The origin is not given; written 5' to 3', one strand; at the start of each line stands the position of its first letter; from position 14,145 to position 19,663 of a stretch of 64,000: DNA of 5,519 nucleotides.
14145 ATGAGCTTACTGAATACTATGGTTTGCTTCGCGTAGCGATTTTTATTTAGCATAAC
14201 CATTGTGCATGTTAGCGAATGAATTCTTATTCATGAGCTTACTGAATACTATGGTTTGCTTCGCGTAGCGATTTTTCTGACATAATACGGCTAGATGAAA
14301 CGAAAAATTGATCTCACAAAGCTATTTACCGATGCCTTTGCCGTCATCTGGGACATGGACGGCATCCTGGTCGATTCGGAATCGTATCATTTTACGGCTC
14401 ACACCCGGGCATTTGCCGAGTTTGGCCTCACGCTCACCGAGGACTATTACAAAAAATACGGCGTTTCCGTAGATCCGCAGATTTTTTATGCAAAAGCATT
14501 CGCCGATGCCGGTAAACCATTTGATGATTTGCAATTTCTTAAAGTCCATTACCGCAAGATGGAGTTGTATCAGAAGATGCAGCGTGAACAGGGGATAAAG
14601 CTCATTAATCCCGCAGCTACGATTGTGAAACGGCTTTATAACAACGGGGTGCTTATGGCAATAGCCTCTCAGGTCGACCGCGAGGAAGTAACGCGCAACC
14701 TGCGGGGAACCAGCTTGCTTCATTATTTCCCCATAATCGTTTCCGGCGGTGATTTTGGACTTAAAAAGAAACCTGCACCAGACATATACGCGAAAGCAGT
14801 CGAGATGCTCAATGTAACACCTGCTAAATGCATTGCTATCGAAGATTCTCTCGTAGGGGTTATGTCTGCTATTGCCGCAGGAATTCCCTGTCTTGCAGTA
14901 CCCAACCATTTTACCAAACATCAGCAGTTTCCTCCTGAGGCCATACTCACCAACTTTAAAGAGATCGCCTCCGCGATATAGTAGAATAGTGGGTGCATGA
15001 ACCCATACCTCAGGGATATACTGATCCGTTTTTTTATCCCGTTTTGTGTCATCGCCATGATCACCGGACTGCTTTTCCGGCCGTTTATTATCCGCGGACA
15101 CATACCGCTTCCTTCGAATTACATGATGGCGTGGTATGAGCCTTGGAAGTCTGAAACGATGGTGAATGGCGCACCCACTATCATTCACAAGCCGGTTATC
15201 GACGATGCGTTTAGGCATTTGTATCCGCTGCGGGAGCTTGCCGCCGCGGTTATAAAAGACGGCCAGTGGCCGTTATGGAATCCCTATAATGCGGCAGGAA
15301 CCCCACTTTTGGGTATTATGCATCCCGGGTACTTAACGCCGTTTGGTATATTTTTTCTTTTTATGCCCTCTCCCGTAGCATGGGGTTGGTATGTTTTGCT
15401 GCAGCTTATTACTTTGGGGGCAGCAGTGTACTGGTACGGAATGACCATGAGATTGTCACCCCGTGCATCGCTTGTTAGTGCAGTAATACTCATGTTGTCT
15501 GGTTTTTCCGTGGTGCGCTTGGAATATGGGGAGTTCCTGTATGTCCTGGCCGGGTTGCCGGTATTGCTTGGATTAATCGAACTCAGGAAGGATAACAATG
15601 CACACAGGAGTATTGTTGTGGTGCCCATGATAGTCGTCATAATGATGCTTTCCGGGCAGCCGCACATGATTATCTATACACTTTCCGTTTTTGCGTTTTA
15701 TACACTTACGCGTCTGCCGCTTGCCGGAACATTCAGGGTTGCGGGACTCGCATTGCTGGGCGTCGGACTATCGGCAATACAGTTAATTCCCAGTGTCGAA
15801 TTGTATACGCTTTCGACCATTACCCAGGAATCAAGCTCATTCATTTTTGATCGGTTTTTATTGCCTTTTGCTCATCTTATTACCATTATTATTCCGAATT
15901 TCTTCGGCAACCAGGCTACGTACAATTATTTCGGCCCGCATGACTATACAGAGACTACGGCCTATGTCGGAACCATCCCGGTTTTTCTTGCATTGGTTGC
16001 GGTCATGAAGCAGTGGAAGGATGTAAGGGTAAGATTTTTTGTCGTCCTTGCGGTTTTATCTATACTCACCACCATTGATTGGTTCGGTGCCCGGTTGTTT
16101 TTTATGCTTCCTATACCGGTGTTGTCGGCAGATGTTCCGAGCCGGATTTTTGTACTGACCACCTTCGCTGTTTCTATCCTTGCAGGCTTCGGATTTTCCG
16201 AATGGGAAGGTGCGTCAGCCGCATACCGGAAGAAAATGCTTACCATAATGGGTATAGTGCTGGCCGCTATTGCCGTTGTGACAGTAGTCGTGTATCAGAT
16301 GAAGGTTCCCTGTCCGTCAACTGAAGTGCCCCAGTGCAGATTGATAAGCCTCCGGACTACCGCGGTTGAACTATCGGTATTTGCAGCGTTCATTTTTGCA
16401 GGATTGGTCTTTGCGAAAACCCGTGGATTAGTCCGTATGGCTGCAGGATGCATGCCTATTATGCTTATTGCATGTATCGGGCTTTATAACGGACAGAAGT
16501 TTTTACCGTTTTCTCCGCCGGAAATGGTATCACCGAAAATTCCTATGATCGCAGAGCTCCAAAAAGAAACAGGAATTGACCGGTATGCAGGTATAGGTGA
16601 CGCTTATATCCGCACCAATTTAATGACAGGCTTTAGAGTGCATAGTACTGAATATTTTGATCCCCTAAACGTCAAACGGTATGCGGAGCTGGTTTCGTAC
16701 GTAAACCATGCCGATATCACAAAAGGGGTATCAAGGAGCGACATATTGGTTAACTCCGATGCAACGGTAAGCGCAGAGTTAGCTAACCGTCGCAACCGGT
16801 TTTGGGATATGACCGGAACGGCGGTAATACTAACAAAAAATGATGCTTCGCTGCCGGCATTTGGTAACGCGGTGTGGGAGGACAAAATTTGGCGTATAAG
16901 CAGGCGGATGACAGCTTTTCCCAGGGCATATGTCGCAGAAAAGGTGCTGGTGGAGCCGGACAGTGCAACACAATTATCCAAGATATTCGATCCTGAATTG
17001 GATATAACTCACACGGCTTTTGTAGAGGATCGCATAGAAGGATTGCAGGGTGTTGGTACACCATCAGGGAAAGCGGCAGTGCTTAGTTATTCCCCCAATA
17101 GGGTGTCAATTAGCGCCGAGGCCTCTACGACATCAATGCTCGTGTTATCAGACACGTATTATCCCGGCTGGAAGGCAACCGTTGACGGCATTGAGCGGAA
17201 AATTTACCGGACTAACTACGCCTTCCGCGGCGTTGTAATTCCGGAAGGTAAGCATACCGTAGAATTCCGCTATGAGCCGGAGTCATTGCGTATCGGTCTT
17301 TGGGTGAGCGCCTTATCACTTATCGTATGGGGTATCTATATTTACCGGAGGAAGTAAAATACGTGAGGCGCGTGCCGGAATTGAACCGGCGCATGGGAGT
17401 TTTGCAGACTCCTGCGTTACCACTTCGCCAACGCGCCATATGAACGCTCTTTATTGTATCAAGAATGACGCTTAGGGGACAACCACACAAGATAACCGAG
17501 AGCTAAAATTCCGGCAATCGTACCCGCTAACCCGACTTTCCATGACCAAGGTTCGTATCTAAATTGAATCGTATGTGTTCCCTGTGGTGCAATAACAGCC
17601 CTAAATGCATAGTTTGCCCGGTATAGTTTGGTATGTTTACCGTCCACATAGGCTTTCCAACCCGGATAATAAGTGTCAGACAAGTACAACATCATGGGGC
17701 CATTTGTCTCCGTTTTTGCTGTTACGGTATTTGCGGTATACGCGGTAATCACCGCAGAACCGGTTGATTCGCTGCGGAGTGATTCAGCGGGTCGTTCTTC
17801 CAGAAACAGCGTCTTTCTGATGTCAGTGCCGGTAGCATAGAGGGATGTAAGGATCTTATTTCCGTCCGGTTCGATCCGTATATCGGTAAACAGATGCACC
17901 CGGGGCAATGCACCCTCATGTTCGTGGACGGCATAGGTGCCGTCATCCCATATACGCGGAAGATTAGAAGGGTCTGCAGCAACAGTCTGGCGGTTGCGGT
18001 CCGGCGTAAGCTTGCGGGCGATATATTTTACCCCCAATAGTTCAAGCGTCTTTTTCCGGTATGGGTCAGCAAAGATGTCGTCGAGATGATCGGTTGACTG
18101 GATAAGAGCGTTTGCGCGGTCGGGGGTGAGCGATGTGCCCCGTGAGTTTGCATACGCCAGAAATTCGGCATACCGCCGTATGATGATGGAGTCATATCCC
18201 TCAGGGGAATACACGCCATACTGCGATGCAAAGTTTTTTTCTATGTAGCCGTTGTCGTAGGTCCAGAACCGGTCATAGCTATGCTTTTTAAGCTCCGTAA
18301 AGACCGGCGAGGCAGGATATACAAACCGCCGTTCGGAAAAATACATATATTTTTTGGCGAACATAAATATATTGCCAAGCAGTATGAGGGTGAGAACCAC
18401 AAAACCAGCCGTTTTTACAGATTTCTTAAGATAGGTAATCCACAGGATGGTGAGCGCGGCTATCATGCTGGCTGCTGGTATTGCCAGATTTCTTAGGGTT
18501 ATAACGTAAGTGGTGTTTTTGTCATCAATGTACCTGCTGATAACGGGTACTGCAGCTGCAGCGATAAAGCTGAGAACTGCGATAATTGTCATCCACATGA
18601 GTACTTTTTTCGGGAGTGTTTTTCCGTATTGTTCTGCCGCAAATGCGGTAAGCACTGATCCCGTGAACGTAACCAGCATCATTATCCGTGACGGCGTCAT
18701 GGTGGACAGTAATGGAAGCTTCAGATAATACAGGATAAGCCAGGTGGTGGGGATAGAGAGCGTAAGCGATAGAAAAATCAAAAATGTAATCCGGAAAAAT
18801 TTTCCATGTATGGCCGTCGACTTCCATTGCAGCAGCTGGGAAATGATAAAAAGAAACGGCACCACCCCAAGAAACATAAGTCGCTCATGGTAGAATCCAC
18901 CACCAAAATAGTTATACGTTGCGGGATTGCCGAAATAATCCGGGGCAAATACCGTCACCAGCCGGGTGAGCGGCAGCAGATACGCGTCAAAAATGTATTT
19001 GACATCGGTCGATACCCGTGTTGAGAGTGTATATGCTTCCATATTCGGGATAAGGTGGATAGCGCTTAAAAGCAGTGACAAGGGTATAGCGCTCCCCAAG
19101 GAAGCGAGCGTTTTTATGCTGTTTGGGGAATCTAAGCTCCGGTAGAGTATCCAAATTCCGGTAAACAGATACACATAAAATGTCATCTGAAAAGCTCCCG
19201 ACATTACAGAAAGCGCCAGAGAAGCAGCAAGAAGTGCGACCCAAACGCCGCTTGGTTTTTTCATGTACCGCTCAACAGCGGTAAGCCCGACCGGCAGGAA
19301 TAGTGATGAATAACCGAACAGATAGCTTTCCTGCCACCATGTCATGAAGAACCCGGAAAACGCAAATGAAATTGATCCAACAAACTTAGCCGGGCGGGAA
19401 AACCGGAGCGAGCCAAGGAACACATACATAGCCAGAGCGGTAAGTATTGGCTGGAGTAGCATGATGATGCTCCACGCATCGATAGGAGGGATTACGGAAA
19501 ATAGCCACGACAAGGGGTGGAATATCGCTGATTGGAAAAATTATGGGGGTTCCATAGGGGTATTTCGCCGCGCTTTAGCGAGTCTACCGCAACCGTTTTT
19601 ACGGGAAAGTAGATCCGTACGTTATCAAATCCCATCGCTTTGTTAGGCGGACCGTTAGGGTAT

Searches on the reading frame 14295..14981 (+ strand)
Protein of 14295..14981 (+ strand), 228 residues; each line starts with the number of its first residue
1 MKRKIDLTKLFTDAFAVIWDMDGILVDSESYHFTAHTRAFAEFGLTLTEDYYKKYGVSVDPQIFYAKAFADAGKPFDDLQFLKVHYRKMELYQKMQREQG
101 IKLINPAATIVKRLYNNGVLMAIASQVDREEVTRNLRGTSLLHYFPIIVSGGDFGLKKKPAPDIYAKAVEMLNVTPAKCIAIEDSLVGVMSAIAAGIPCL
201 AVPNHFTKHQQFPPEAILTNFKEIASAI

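Call 67: search_protein_families(library=pfam, proteins=[window:14295-14981:+], max_evalue=0.00001)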
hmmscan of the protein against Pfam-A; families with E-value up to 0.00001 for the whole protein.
window:14295-14981:+ (228 aa): 2 families
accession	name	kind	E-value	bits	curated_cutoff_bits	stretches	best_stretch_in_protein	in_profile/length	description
PF13419.12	HAD_2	-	9.8e-29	101.2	23.8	1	17-202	1-178/178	Haloacid dehalogenase-like hydrolase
PF00702.32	Hydrolase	-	3.2e-21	77.1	26.4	1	16-196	3-191/191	haloacid dehalogenase-like hydrolase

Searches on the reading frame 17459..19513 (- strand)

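Call 67: search_protein_families(library=pfam, proteins=[window:17459-19513:-], max_evalue=0.00001)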
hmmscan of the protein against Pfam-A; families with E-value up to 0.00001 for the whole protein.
window:17459-19513:- (684 aa): 1 family
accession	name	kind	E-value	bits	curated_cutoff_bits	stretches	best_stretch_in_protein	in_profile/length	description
PF09586.16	YfhO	-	2e-30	106.3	28.5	2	12-541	90-593/835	Bacterial membrane protein YfhO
